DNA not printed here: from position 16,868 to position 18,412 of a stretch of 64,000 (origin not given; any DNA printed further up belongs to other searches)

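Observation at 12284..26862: AraC-linked amino-sugar locus mixing NagA/NagB/GH20 with biosynthetic-type aminotransferases and MocA-family dehydrogenases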

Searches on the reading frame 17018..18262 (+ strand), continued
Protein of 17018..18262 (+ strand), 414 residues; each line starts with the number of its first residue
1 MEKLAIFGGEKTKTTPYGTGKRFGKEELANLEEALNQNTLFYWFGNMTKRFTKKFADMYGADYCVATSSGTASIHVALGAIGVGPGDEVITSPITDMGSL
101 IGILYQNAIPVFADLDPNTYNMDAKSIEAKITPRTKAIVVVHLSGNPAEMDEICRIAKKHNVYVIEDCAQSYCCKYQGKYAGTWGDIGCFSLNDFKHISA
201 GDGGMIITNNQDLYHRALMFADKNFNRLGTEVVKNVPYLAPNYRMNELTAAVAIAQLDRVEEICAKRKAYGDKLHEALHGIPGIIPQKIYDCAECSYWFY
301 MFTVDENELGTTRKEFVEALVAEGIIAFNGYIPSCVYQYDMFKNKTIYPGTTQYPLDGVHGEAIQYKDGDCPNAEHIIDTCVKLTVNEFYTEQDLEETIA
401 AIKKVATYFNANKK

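Call 13: find_related_loci(query=A1, collection=genome_contigs, flank=10000)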
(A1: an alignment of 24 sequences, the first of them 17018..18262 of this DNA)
Query A1 (414 aa) in genome_contigs; peptide patterns used: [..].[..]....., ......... (x = any residue, [..] = any of these).
600 stretches matched a pattern (row limit reached: there are more); 599 encode a relative of the query (tblastn E <= 1e-3); the best 80 are kept; 79 distinct loci.
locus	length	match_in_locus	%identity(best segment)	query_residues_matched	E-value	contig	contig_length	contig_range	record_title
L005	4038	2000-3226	81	1-409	0e+0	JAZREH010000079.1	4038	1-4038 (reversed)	MAG: Acutalibacteraceae bacterium isolate T1900045500_YK20190194.MAGScoT_cleanbin_000050 SGB_7492_k141_2698846, whole ge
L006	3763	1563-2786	72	1-413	0e+0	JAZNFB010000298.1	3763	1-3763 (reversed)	MAG: Candidatus Flemingiibacterium sp. isolate T1900044715_TS20190181.MAGScoT_cleanbin_000068 SGB_1872_k141_1994535, who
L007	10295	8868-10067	72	1-405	0e+0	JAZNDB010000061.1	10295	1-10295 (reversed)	MAG: Faecousia sp. isolate T1900044728_TS20190194.MAGScoT_cleanbin_000080 SGB_1985_k141_1081572, whole genome shotgun se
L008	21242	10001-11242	97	1-414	0e+0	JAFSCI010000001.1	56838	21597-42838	MAG: Clostridia bacterium isolate RGIG3013 Goat_Rectum-3__c6504, whole genome shotgun sequence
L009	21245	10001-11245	64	1-413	0e+0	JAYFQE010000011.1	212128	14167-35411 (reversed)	MAG: Clostridiaceae bacterium isolate CA_164 c_CA_000000024614, whole genome shotgun sequence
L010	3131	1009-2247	64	1-413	0e+0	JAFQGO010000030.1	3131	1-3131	MAG: Oscillospiraceae bacterium isolate RGIG1800 Goat_Cecum-4__c98041, whole genome shotgun sequence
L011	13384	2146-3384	64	1-413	0e+0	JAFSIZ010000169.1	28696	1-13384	MAG: Oscillospiraceae bacterium isolate RGIG3186 Goat_Rectum.Co__c2344954, whole genome shotgun sequence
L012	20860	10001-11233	63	1-410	2e-175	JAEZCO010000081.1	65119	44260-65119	MAG: Bacillota bacterium isolate OH_CBrB_255 k127_2144821, whole genome shotgun sequence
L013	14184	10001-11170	62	1-409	2e-168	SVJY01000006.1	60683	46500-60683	MAG: Oscillospiraceae bacterium isolate SIG447 NODE_11926_length_60683_cov_1.977046, whole genome shotgun sequence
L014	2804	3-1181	62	24-414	1e-170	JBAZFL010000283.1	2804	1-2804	MAG: Clostridia bacterium isolate SO_2017_LW3_17 NODE_154688_length_2804_cov_1.149795_LW162_2017, whole genome shotgun s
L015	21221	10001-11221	60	2-410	8e-161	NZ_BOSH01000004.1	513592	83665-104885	Paenibacillus sp. J2TS4 sequence04, whole genome shotgun sequence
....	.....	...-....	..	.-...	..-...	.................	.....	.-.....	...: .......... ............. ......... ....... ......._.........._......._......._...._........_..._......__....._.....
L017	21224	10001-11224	58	1-410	2e-155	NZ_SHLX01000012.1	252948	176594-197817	Paenibacillus cymbidii strain R196 Scaffold12_1, whole genome shotgun sequence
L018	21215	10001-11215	58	3-409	2e-155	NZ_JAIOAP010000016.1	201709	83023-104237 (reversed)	Cohnella silvisoli strain NL03-T5 NODE_16_length_201709_cov_25.060338, whole genome shotgun sequence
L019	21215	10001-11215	58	4-410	2e-153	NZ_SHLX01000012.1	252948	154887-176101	Paenibacillus cymbidii strain R196 Scaffold12_1, whole genome shotgun sequence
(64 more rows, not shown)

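Call 15: search_solved_structures(query=window:17018-18262:+, max_evalue=1e-20)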
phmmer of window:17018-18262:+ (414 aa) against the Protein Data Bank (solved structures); distinct sequences matched with E-value up to 1e-20: 53.
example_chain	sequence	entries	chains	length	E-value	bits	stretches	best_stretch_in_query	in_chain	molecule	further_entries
7b0m_AAA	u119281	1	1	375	4.6e-60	207.2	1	31-335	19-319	Sugar aminotransferase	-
3bn1_A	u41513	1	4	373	1.9e-54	188.7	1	43-327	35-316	Perosamine synthetase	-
3dr7_A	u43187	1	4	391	2.1e-54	188.5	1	43-327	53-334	Putative perosamine synthetase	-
3dr4_A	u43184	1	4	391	1.4e-53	185.8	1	43-327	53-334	Putative perosamine synthetase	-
2c7t_A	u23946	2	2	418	1.6e-53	185.6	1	41-320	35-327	GLUTAMINE-2-DEOXY-SCYLLO-INOSOSE AMINOTRANSFERASE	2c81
5w71_A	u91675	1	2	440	1.7e-53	185.5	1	41-320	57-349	L-glutamine:2-deoxy-scyllo-inosose aminotransferase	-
5k8b_A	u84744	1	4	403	2.9e-53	184.8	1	55-405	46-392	8-amino-3,8-dideoxy-alpha-D-manno-octulosonate transaminase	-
7l7x_AAA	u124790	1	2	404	3.1e-48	168.2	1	9-345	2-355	DegT/DnrJ/EryC1/StrS aminotransferase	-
7b0d_A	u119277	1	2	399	9.2e-48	166.6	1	25-303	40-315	Glutamine--scyllo-inositol transaminase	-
8gyh_B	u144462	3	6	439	8.8e-46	160.1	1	50-291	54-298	DegT/DnrJ/EryC1/StrS family aminotransferase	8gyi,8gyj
1mdo_A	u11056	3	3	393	3.9e-45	158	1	22-326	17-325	ArnB aminotransferase | UDP-4-amino-4-deoxy-L-arabinose--oxoglutarate aminotransferase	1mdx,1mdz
4oca_A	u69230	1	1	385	2.5e-44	155.3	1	22-326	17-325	UDP-4-amino-4-deoxy-L-arabinose--oxoglutarate aminotransferase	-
3frk_A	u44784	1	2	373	1.8e-43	152.5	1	38-304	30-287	QdtB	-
4lc3_A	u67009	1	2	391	4.5e-42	147.9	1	44-342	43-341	Putative UDP-4-amino-4-deoxy-l-arabinose--oxoglutarate aminotransferase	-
5w70_A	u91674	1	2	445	7.4e-41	143.9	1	46-303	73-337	L-glutamine:2-deoxy-scyllo-inosose aminotransferase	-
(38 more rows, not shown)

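Call 20: find_encoding_contigs(protein=P0005, flank=10000, max_places=1)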
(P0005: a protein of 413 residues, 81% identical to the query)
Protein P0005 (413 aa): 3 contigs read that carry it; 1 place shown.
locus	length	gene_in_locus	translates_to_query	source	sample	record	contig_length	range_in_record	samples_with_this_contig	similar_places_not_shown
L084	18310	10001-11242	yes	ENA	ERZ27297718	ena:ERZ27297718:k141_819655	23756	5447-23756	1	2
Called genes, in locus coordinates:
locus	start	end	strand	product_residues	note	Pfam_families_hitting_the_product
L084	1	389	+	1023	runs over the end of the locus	PF17132:Glyco_hydro_106 (faint)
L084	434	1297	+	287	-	PF00165:HTH_AraC, PF12833:HTH_18, PF00165:HTH_AraC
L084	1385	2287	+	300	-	PF04909:Amidohydro_2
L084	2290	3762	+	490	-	PF22848:ASD1_dom, PF06964:Alpha-L-AF_C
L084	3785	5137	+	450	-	PF01041:DegT_DnrJ_EryC1, PF00155:Aminotran_1_2 (weak), PF01053:Cys_Met_Meta_PP (weak), PF00266:Aminotran_5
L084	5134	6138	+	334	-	PF01408:GFO_IDH_MocA, PF03447:NAD_binding_3 (faint), PF02894:GFO_IDH_MocA_C, PF22725:GFO_IDH_MocA_C3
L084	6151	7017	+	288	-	PF01408:GFO_IDH_MocA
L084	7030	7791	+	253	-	PF01182:Glucosamine_iso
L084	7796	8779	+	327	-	PF01408:GFO_IDH_MocA, PF22725:GFO_IDH_MocA_C3, PF02894:GFO_IDH_MocA_C (weak)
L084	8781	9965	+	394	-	PF01979:Amidohydro_1, PF07969:Amidohydro_3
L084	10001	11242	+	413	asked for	PF01041:DegT_DnrJ_EryC1, PF01053:Cys_Met_Meta_PP (weak), PF01212:Beta_elim_lyase (weak)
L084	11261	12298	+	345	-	PF03786:UxuA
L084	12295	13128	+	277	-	PF00106:adh_short, PF13561:adh_short_C2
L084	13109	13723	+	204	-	PF01081:Aldolase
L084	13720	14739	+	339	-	PF00294:PfkB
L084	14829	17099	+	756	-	PF00664:ABC_membrane, PF00005:ABC_tran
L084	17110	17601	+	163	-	PF08909:DUF1854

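Call 21: find_encoding_contigs(protein=P0025, flank=10000, max_places=1)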
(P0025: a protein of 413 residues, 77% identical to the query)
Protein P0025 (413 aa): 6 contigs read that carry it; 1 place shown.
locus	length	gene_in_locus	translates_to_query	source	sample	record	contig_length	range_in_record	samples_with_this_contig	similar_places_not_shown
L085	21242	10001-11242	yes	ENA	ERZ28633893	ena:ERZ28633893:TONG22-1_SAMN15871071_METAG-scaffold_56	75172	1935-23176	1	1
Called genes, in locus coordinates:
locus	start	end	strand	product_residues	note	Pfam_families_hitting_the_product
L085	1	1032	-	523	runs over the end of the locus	PF16510:P22_portal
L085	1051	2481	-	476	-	PF03237:Terminase_6N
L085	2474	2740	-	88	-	-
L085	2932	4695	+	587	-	PF17297:PEPCK_N, PF00821:PEPCK_GTP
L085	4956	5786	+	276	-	PF02311:AraC_binding (weak), PF00165:HTH_AraC, PF12833:HTH_18, PF00165:HTH_AraC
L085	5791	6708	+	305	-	PF04909:Amidohydro_2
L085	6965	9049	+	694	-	PF14871:GHL6, PF08532:Glyco_hydro_42M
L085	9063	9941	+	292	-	PF04909:Amidohydro_2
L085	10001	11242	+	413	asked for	PF00155:Aminotran_1_2 (weak), PF01041:DegT_DnrJ_EryC1, PF01212:Beta_elim_lyase (faint), PF01053:Cys_Met_Meta_PP (weak), PF00266:Aminotran_5 (weak)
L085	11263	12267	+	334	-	PF01408:GFO_IDH_MocA, PF03447:NAD_binding_3 (weak), PF02894:GFO_IDH_MocA_C, PF22725:GFO_IDH_MocA_C3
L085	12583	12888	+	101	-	PF20648:DUF6809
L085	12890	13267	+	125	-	PF14198:TnpV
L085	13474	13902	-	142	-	PF13274:SocA_Panacea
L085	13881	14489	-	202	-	PF02086:MethyltransfD12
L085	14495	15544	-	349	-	PF02086:MethyltransfD12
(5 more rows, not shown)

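Call 22: find_encoding_contigs(protein=P0044, flank=10000, max_places=1)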
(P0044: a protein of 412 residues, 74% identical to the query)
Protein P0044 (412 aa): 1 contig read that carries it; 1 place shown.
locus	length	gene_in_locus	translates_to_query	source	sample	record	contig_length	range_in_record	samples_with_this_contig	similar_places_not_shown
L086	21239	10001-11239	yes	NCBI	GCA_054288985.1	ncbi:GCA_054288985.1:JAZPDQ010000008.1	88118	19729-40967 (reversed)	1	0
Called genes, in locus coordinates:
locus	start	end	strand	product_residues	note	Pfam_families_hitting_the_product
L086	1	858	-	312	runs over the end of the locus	-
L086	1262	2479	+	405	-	PF00438:S-AdoMet_synt_N, PF02772:S-AdoMet_synt_M, PF02773:S-AdoMet_synt_C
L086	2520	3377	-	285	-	PF04055:Radical_SAM (weak), PF13353:Fer4_12 (weak)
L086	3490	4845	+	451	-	PF01938:TRAM, PF05958:tRNA_U5-meth_tr, PF01135:PCMT (weak), PF02475:TRM5-TYW2_MTfase (weak), PF01555:N6_N4_Mtase (weak), PF03602:Cons_hypoth95, PF13649:Methyltransf_25, PF13847:Methyltransf_31, +5 more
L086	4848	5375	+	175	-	PF00583:Acetyltransf_1, PF13673:Acetyltransf_10, PF13508:Acetyltransf_7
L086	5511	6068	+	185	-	-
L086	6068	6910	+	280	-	-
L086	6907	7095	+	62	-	-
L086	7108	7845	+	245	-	PF00877:NLPC_P60 (weak), PF01471:PG_binding_1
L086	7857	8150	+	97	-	-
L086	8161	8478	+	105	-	-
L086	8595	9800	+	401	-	PF00155:Aminotran_1_2, PF01041:DegT_DnrJ_EryC1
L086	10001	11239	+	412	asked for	PF01041:DegT_DnrJ_EryC1, PF01053:Cys_Met_Meta_PP (weak), PF01212:Beta_elim_lyase (weak)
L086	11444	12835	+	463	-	PF02397:Bac_transf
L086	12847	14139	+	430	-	PF13439:Glyco_transf_4, PF13579:Glyco_trans_4_4, PF00534:Glycos_transf_1, PF13692:Glyco_trans_1_4, PF13524:Glyco_trans_1_2 (weak)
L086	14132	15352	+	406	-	PF03721:UDPG_MGDP_dh_N, PF00984:UDPG_MGDP_dh, PF03720:UDPG_MGDP_dh_C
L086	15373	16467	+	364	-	PF02350:Epimerase_2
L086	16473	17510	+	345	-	PF00534:Glycos_transf_1, PF13692:Glyco_trans_1_4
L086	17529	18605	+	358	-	PF13439:Glyco_transf_4, PF13579:Glyco_trans_4_4, PF20706:GT4-conflict (weak), PF00534:Glycos_transf_1, PF13692:Glyco_trans_1_4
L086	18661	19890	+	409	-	PF04932:Wzy_C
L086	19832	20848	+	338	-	PF00535:Glycos_transf_2, PF10111:Glyco_tranf_2_2, PF13641:Glyco_tranf_2_3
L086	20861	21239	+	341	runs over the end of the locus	PF00535:Glycos_transf_2, PF10111:Glyco_tranf_2_2, PF13641:Glyco_tranf_2_3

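Call 30: search_protein_families(library=pfam, proteins=[L018:2935-4611:+, L018:4605-5573:+, L018:5577-6464:+, L018:6490-8271:+, L018:8278-9987:+, L018:11447-12658:+, L018:12648-13640:+, L018:13420-14670:+, L018:14667-15959:+, L018:16526-17728:+], max_evalue=0.00001)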
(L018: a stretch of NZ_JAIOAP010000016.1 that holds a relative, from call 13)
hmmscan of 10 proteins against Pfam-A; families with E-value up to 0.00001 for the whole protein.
L018:2935-4611:+ (558 aa): 1 family
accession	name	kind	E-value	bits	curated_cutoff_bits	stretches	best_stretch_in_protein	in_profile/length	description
PF13416.11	SBP_bac_8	-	1.4e-08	35.3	27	1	91-394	7-248/279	Bacterial extracellular solute-binding protein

L018:4605-5573:+ (322 aa): 1 family
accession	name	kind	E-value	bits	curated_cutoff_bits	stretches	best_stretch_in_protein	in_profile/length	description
PF00528.27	BPD_transp_1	-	1.8e-15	57.6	26.4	1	108-316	1-182/184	Binding-protein-dependent transport system inner membrane component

L018:5577-6464:+ (295 aa): 1 family
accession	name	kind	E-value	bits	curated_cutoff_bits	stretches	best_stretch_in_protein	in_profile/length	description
PF00528.27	BPD_transp_1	-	1.6e-15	57.7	26.4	1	82-284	18-178/184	Binding-protein-dependent transport system inner membrane component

L018:6490-8271:+ (593 aa): 0 families

L018:8278-9987:+ (569 aa): 0 families

L018:11447-12658:+ (403 aa): 3 families
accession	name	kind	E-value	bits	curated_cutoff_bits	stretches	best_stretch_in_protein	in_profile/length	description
PF01041.23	DegT_DnrJ_EryC1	-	1.1e-97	327.9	19.8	1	26-386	7-352/360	DegT/DnrJ/EryC1/StrS aminotransferase family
PF01212.27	Beta_elim_lyase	-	3.2e-10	40.3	27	1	47-283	28-267/288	Beta-eliminating lyase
PF00155.27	Aminotran_1_2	-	7.1e-06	25.9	19.7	0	53-174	44-187/361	Aminotransferase class I and II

L018:12648-13640:+ (330 aa): 4 families
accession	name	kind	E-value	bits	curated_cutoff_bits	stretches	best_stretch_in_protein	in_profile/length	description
PF01408.29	GFO_IDH_MocA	-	6.6e-32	111.2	24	1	7-125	1-120/120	Oxidoreductase family, NAD-binding Rossmann fold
PF22725.1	GFO_IDH_MocA_C3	-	3.1e-24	85.8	27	1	133-247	1-123/124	GFO/IDH/MocA C-terminal domain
PF02894.22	GFO_IDH_MocA_C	-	4e-22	79.5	22.9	1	139-327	3-215/218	Oxidoreductase family, C-terminal alpha/beta domain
PF03447.22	NAD_binding_3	-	8.3e-08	33.4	24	1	13-123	1-115/116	Homoserine dehydrogenase, NAD binding domain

L018:13420-14670:+ (416 aa): 3 families
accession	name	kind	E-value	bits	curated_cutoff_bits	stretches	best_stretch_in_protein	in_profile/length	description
PF22725.1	GFO_IDH_MocA_C3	-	9.5e-26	90.7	27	1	215-338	1-123/124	GFO/IDH/MocA C-terminal domain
PF01408.29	GFO_IDH_MocA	-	3.4e-21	76.6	24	1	90-206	2-119/120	Oxidoreductase family, NAD-binding Rossmann fold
PF02894.22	GFO_IDH_MocA_C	-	1.8e-19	70.8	22.9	1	222-411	4-216/218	Oxidoreductase family, C-terminal alpha/beta domain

L018:14667-15959:+ (430 aa): 1 family
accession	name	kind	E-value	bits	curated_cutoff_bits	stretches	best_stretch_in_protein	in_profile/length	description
PF04734.18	Ceramidase_alk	-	3.8e-14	52.7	32.1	1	5-243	3-257/509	Neutral/alkaline non-lysosomal ceramidase, N-terminal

L018:16526-17728:+ (400 aa): 2 families
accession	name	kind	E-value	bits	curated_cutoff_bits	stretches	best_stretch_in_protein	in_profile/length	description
PF01979.26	Amidohydro_1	-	4.4e-29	102.2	25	1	69-400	1-345/345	Amidohydrolase family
PF07969.17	Amidohydro_3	-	8.4e-09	35.9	29.7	0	309-386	372-446/472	Amidohydrolase family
